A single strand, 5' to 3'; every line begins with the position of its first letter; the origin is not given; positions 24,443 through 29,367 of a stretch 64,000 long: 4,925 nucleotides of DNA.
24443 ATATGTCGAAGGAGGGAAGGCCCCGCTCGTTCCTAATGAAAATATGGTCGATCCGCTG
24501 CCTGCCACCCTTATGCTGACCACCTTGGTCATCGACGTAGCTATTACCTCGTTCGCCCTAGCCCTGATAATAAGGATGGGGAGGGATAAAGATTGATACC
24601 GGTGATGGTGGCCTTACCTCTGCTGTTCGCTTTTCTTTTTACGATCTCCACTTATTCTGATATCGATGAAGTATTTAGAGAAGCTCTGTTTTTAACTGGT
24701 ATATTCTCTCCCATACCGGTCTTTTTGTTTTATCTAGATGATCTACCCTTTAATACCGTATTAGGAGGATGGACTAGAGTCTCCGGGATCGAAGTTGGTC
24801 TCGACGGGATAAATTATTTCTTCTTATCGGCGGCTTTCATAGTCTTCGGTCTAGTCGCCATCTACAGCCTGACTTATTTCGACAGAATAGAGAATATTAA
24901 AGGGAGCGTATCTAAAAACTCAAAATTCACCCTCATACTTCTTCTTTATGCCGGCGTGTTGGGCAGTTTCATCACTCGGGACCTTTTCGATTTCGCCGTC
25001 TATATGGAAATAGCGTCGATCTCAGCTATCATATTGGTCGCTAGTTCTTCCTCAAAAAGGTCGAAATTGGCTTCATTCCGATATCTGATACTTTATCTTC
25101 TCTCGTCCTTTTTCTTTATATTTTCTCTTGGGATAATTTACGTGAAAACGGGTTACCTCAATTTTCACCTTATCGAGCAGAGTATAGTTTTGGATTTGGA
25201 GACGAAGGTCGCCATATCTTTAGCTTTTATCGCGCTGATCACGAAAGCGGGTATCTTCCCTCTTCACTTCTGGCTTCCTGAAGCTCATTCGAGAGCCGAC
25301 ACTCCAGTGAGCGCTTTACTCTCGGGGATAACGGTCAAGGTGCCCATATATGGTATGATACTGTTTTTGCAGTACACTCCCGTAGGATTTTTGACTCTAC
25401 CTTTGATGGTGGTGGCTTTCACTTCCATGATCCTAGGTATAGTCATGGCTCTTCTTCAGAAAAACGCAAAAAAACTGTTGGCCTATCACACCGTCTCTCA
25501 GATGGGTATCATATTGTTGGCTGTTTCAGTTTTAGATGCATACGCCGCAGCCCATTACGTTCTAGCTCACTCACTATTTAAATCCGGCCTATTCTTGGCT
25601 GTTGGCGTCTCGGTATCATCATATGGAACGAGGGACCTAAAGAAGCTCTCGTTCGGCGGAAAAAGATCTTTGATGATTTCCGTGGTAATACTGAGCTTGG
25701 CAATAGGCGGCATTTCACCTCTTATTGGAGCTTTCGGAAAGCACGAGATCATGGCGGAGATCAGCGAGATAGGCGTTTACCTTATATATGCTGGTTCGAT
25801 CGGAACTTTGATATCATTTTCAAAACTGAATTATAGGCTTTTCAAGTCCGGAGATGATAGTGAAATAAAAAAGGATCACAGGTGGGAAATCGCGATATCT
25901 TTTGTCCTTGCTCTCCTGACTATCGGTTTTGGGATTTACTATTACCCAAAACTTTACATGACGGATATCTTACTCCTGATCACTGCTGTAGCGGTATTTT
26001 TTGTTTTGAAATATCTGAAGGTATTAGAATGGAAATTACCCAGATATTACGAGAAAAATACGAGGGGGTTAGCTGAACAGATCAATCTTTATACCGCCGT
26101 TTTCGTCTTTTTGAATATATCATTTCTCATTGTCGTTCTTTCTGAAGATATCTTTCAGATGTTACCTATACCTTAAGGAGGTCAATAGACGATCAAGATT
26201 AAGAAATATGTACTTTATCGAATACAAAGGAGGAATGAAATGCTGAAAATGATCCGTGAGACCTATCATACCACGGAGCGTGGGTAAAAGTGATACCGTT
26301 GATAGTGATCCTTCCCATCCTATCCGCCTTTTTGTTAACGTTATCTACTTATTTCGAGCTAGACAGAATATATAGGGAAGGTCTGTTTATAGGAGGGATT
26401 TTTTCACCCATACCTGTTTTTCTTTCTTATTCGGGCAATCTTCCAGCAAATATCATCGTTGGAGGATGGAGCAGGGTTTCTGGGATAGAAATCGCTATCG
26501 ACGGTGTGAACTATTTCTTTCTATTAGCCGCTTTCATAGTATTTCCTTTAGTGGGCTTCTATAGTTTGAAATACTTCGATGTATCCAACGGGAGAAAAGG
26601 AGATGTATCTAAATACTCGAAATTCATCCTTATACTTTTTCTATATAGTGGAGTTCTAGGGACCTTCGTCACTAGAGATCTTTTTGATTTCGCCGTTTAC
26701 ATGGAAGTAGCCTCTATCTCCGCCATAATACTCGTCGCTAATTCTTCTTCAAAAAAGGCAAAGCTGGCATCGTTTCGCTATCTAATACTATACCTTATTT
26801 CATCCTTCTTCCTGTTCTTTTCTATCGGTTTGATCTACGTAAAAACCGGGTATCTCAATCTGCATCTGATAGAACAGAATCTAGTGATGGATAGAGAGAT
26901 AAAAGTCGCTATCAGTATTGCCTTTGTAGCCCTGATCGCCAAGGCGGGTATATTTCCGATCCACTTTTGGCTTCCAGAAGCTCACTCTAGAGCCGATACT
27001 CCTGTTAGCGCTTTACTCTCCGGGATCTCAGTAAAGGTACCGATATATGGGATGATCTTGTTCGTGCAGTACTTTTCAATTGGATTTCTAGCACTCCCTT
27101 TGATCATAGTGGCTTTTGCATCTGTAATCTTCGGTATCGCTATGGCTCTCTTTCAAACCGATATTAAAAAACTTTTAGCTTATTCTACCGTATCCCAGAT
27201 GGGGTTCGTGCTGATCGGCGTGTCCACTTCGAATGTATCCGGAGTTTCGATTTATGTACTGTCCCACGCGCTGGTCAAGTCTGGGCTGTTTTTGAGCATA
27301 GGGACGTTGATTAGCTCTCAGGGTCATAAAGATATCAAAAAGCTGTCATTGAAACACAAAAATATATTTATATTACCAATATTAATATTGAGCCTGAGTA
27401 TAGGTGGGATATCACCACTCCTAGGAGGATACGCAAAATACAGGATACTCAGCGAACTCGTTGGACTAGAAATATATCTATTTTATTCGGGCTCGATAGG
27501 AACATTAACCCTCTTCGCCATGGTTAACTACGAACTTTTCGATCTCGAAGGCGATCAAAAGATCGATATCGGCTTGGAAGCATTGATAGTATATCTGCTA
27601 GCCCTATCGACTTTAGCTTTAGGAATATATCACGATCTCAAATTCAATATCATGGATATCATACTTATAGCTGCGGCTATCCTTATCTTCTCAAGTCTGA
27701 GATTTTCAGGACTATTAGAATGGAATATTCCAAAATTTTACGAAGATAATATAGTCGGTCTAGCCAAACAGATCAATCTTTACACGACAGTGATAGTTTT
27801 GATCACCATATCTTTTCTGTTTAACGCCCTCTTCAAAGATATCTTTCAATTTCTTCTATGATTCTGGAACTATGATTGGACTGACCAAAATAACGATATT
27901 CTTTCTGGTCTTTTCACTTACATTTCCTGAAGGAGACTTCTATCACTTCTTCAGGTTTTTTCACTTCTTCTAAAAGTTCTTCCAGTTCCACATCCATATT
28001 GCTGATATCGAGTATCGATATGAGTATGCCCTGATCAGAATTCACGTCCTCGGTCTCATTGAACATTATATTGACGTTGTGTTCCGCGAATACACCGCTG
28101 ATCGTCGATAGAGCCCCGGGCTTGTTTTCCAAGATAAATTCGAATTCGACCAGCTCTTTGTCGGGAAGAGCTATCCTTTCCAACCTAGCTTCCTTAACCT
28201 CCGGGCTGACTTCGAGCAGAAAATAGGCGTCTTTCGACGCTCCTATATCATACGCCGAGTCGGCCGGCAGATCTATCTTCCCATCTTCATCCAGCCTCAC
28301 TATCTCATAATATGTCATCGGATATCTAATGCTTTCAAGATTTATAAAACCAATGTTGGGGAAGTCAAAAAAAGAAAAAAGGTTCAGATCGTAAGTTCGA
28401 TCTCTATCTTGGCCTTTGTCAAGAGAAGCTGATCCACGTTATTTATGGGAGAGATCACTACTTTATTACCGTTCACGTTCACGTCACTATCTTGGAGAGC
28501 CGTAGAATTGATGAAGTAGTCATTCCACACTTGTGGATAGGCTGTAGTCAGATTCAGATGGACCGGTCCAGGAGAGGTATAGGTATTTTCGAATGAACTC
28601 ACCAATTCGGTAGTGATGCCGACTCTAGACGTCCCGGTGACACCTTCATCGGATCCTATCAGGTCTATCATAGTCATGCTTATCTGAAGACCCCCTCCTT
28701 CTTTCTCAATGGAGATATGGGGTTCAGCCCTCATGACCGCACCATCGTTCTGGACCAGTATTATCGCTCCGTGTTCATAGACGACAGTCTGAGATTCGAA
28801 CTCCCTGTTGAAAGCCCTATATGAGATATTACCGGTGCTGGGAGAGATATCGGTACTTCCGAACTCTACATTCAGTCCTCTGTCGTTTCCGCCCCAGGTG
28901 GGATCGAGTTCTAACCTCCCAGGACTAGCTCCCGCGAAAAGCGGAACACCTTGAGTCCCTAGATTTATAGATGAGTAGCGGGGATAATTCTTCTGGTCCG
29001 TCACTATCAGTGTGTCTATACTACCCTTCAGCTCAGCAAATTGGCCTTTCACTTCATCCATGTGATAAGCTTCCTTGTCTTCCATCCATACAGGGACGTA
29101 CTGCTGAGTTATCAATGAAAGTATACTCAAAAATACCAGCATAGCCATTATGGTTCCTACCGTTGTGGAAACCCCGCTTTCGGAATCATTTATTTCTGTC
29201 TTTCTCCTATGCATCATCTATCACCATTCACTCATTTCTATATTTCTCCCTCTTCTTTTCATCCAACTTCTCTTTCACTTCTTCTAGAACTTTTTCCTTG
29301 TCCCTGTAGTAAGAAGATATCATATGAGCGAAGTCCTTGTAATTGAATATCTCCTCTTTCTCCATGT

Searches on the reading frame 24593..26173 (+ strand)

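Call 13: search_protein_families(library=pfam, proteins=[window:24593-26173:+], max_evalue=0.001)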
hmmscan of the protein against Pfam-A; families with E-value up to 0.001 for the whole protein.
window:24593-26173:+ (527 aa): 2 families
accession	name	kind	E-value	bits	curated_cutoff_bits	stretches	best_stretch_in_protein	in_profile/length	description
PF00361.26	Proton_antipo_M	-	1.8e-44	152.6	21.5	1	130-407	3-293/294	NADH:quinone oxidoreductase/Mrp antiporter, TM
PF10125.14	NADHdeh_related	-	3.1e-06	27.2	27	1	108-224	65-181/218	NADH dehydrogenase I, subunit N related protein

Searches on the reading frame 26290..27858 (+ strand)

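Call 13: search_protein_families(library=pfam, proteins=[window:26290-27858:+], max_evalue=0.001)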
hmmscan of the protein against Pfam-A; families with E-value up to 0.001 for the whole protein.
window:26290-27858:+ (523 aa): 2 families
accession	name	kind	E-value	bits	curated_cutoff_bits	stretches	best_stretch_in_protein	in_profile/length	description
PF00361.26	Proton_antipo_M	-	1e-51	176.3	21.5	1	130-400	3-285/294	NADH:quinone oxidoreductase/Mrp antiporter, TM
PF10125.14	NADHdeh_related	-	6.6e-09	35.9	27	1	122-225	81-182/218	NADH dehydrogenase I, subunit N related protein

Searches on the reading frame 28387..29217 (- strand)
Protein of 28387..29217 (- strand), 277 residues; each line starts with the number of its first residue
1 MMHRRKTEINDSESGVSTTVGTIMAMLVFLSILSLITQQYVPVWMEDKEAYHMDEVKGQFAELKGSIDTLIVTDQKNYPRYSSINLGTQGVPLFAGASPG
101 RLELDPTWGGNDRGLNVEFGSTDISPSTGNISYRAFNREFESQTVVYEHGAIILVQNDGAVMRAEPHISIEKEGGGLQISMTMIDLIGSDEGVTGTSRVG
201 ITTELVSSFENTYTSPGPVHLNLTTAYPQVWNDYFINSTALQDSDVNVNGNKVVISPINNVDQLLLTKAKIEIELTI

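Call 13: search_protein_families(library=pfam, proteins=[window:28387-29217:-], max_evalue=0.001)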
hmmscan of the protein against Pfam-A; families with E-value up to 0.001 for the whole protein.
window:28387-29217:- (277 aa): 1 family
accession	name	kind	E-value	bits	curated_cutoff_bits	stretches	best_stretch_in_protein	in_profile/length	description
PF23960.2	DUF7289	-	5e-14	52.8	27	1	122-273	92-237/238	Family of unknown function (DUF7289)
